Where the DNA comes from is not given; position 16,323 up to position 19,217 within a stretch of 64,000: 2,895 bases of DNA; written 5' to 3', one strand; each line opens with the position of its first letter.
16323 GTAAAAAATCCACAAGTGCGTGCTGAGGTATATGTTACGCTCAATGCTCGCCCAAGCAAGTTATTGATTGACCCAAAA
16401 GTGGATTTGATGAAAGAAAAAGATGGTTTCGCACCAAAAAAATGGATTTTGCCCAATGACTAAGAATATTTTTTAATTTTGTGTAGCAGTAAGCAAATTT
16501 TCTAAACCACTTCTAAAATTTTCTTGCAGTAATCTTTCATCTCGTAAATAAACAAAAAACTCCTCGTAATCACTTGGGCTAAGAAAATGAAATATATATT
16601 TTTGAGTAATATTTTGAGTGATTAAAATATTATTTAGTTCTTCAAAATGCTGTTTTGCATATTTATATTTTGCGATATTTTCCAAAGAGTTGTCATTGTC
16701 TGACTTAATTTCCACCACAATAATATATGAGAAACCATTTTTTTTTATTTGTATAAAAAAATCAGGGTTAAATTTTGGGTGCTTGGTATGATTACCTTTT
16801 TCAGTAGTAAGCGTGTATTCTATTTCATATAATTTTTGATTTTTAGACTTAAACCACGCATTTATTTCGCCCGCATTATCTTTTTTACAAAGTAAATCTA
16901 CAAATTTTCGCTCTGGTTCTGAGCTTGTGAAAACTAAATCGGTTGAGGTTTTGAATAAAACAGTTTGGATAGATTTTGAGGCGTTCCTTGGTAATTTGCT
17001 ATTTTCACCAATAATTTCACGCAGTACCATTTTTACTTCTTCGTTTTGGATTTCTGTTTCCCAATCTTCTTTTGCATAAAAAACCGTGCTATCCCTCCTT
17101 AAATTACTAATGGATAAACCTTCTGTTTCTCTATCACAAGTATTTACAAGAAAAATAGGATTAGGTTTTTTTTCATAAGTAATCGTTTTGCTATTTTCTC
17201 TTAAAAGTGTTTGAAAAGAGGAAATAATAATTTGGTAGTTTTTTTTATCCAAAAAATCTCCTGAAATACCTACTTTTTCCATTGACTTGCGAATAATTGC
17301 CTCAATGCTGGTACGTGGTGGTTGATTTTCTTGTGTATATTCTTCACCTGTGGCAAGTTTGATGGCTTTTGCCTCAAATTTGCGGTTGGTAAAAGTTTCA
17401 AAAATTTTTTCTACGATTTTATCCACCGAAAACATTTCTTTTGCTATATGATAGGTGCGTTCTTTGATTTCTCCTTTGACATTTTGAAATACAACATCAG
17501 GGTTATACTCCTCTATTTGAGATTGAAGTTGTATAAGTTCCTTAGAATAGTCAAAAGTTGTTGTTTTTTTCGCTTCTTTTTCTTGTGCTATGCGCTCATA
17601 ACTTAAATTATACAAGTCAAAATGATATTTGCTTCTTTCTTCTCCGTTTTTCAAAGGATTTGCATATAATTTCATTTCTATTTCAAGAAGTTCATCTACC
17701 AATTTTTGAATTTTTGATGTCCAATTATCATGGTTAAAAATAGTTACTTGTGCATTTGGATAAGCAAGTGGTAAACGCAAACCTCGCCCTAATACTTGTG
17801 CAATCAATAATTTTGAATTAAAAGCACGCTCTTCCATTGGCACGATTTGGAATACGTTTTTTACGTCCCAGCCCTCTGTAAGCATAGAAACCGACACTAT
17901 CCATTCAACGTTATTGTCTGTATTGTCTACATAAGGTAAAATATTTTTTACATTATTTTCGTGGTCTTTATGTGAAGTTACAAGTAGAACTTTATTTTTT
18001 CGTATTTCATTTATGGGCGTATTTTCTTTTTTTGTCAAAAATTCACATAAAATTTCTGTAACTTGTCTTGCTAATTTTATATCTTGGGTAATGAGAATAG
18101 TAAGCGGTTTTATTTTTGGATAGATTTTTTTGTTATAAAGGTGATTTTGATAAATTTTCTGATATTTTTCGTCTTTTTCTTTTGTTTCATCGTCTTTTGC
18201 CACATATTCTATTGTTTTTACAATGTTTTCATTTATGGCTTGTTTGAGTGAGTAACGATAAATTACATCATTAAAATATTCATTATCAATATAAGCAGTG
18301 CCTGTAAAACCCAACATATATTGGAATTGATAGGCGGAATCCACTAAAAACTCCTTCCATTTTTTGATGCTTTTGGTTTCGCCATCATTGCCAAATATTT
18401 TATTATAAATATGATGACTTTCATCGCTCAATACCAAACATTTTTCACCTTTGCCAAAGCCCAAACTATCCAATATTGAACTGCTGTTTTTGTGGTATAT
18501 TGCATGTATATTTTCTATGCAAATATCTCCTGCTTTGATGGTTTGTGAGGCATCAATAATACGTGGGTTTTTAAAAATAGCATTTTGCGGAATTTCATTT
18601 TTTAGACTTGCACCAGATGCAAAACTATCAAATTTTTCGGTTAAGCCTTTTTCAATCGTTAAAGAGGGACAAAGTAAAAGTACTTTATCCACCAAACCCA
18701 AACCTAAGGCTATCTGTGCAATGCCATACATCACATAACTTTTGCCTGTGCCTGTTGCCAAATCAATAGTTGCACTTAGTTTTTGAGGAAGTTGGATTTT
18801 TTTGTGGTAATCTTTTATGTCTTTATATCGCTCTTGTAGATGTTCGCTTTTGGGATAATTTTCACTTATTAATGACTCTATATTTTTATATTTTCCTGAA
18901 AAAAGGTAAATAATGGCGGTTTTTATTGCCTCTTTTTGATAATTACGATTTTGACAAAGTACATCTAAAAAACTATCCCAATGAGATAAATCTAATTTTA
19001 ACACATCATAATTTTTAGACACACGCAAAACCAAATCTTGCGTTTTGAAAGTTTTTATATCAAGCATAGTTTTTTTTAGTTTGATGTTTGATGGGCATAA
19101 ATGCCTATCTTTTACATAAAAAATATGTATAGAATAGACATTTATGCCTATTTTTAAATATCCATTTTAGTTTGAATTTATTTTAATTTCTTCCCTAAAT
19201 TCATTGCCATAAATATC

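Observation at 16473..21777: Type III R-M operon with an extended Mod and a divergent XRE regulator that has AGTACT-core palindromes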

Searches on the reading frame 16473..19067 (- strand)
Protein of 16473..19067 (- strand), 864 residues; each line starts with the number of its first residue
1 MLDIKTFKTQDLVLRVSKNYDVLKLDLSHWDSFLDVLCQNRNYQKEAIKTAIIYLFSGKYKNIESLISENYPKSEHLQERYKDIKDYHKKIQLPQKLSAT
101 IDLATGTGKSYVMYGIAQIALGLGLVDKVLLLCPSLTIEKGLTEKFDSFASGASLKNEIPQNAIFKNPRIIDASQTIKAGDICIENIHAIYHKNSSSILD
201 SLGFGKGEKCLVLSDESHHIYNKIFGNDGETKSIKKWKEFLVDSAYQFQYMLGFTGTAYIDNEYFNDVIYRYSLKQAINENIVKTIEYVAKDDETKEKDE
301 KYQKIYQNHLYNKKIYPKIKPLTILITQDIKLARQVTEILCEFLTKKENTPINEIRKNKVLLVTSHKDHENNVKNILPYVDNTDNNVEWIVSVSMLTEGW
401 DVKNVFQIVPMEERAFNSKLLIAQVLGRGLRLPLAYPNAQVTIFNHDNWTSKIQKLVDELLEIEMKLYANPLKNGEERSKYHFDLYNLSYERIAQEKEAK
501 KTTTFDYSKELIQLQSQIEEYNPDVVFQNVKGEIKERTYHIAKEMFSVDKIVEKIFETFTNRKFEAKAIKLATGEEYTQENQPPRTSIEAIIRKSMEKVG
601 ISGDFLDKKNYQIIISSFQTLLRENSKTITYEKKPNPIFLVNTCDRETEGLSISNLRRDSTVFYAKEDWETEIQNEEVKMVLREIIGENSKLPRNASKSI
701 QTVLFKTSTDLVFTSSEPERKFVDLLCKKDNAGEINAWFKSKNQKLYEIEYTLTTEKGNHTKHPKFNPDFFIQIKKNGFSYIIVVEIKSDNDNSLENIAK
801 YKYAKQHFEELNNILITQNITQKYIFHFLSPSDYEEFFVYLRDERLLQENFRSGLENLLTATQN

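Call 3: search_protein_families(library=pfam, proteins=[window:16473-19067:-], max_evalue=0.1)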
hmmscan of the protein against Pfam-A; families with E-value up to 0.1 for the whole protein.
window:16473-19067:- (864 aa): 4 families
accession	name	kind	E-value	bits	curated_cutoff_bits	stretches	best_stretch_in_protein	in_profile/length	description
PF04851.21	ResIII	-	1.9e-17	64.1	22.5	1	40-258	4-162/164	Type III restriction enzyme, res subunit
PF18766.7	SWI2_SNF2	-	1.4e-08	35.1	26.7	1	86-308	8-210/221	SWI2/SNF2 ATPase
PF08722.17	Tn7_TnsA-like_N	-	0.0021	19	26.5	1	748-812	13-77/85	TnsA-like endonuclease N terminal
PF02787.25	CPSase_L_D3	-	0.021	15.2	26.6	0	734-780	32-72/80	Carbamoyl-phosphate synthetase large chain, oligomerisation domain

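Call 4: search_protein_families(library=ncbifam, proteins=[window:16473-19067:-], max_evalue=0.1)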
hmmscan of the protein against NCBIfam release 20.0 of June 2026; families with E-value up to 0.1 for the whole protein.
window:16473-19067:- (864 aa): 1 family
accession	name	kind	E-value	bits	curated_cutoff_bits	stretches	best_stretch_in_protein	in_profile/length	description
NF046055.1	restr_BPTD_3080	equivalog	3.6e-22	78.2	800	3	372-431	559-616/970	BPTD_3080 family restriction endonuclease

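Call 7: search_solved_structures(query=window:16473-19067:-, max_evalue=0.01, show_alignments=1)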
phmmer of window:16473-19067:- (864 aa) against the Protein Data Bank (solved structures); distinct sequences matched with E-value up to 0.01: 0.

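Call 8: search_protein_families(library=padloc, proteins=[window:16473-19067:-], max_evalue=0.01)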
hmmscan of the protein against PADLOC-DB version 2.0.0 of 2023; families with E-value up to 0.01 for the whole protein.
window:16473-19067:- (864 aa): 2 families
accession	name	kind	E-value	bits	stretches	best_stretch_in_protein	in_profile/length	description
PDLC03648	REase_III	-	8.9e-11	38.6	1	266-453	179-380/871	Type III restriction enzyme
PDLC03650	REase_III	-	0.0054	13.2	1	382-442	373-431/898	Type III restriction enzyme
